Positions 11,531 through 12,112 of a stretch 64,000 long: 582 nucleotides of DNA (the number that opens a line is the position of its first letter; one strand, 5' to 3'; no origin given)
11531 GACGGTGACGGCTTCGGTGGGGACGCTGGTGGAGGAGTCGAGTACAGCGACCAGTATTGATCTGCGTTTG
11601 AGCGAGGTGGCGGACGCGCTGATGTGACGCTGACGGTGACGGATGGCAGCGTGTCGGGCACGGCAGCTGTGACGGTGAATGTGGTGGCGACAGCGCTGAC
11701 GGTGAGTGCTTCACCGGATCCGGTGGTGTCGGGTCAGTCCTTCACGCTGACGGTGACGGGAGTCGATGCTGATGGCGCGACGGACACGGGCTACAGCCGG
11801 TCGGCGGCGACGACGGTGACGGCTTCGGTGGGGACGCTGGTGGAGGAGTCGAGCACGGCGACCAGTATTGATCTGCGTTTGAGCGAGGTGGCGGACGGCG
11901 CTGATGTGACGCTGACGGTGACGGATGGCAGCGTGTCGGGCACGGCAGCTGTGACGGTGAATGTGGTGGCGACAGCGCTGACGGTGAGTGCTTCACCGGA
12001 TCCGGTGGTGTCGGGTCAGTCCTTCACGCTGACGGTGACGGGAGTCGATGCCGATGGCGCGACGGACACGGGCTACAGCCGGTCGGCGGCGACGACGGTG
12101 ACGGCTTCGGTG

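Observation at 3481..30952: Possible non-cellulosomal cohesin-dockerin assembly: giant Ig-repeat scaffold and neighbouring S8 protease both end in dockerin-like Ca-binding modules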

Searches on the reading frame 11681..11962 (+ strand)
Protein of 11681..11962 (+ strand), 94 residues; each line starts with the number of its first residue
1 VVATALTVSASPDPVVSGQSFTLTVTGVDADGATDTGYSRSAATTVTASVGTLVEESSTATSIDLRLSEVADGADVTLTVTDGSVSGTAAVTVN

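Call 45: search_solved_structures(query=A3, max_evalue=10, show_alignments=2)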
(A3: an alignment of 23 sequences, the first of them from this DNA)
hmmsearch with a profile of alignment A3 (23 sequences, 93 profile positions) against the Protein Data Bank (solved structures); distinct sequences matched with E-value up to 10: 24.
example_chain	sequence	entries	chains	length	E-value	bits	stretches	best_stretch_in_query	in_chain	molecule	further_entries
4e9l_A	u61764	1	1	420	0.0055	20.2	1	8-89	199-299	Attaching and effacing protein, pathogenesis factor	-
9mnu_L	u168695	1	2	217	0.09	16.3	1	16-53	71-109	RM11-48 Fab light chain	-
7mxp_J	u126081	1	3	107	0.13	15.8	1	15-43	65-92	LP5 Fab Light Chain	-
7wr8_B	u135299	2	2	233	0.19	15.2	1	15-53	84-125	BD55-3152L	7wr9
7sfx_D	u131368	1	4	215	0.38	14.3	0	15-32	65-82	10A1 Fab light chain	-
8fan_B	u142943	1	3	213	0.57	13.7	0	15-58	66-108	Ky15.1 Antibody, light chain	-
9vwe_E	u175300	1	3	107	0.59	13.6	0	15-51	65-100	2D10 light chain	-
9q69_D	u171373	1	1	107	0.69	13.4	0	15-40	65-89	RP.057 Light Chain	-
9l8z_B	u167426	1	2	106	0.75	13.3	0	51-83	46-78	The light chain of antibody CAV-CF22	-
6nfc_L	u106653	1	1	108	0.76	13.3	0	15-39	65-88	BG18-like precursor HMP42 fragment antigen binding light chain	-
6ct7_L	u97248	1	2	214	0.82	13.2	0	15-51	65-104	BIIB054 Fab light chain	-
7l79_L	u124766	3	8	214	0.86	13.1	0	16-31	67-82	Light chain of VRC40.01 | VRC40.01 Fab Kappa Light Chain | VRC40.01 Fab Light chain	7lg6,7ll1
6nf5_L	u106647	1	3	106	0.95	13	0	15-35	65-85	BG18-like precursor HMP1 fragment antigen binding light chain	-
9xsx_C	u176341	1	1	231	0.97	13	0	37-82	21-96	the light chain of antibody CAV-CF22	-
7ly0_L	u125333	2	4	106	1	12.9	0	15-35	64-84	S2M28 Fab Light Chain variable region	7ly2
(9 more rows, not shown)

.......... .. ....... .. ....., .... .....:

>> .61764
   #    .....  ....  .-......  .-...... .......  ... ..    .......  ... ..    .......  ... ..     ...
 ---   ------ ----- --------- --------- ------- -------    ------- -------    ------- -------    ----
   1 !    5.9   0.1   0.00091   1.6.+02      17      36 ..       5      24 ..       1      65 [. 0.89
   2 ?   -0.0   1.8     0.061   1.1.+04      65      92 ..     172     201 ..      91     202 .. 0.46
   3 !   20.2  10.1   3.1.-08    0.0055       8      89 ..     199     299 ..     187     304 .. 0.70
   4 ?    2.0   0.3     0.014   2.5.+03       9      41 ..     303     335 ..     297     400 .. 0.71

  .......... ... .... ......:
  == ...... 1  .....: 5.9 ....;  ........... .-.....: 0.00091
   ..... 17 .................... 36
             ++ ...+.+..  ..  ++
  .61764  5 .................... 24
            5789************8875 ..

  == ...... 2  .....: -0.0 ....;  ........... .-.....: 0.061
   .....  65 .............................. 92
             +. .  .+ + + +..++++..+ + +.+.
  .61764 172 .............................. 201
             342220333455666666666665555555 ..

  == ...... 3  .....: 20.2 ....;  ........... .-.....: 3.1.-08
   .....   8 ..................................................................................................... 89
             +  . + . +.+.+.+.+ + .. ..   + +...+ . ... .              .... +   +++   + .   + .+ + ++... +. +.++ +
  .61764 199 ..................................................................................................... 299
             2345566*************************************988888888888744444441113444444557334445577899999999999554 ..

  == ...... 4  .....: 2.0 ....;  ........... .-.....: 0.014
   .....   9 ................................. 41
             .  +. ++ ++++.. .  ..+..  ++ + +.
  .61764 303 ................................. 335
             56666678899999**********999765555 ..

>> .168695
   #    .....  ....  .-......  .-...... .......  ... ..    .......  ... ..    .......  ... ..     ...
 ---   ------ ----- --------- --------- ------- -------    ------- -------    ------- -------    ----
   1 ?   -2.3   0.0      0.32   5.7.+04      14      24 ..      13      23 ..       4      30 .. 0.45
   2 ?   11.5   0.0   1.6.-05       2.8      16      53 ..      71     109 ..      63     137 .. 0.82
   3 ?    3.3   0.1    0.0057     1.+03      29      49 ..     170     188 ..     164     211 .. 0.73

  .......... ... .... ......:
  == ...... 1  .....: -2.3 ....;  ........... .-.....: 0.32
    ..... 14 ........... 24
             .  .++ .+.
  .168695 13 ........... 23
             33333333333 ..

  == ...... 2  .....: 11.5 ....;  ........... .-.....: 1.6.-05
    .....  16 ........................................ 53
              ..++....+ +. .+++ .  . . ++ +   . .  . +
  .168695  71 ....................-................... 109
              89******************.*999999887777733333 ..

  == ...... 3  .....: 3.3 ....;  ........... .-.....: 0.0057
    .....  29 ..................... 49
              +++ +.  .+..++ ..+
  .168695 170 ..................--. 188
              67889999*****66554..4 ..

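Call 46: search_protein_families(library=pfam, alignment_id=A3, max_evalue=1)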
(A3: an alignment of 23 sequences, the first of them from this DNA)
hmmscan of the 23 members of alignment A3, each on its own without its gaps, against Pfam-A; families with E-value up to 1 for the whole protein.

A. member 1, seq(94 aa): 1 family
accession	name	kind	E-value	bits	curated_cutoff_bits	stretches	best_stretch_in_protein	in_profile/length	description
PF00801.26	PKD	-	0.18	12.3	23.5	0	6-32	2-27/80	PKD domain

B. families by the number of members that match (of 23 scanned): 12 families
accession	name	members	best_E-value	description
PF09099.16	Qn_am_d_aIII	2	0.016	Quinohemoprotein amine dehydrogenase, alpha subunit domain III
PF00801.26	PKD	2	0.18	PKD domain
PF16181.10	RelB_transactiv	1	0.025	RelB transactivation domain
PF02542.21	YgbB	1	0.032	YgbB family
PF19524.4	DUF6054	1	0.037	Family of unknown function (DUF6054)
PF09134.16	Invasin_D3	1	0.04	Invasin, domain 3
PF20753.2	DUF6558_C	1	0.044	Phage tail C-terminal domain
PF23619.1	Ig_VWA7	1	0.051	VWA7 Ig-like domain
PF23616.1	Ig_GEX2_N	1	0.066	GEX2 N-terminal Ig-like domain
PF19271.4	Nis1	1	0.075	Nis1 family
PF15904.10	LIP1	1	0.11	LKB1 serine/threonine kinase interacting protein 1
PF09864.15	MliC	1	0.24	Membrane-bound lysozyme-inhibitor of c-type lysozyme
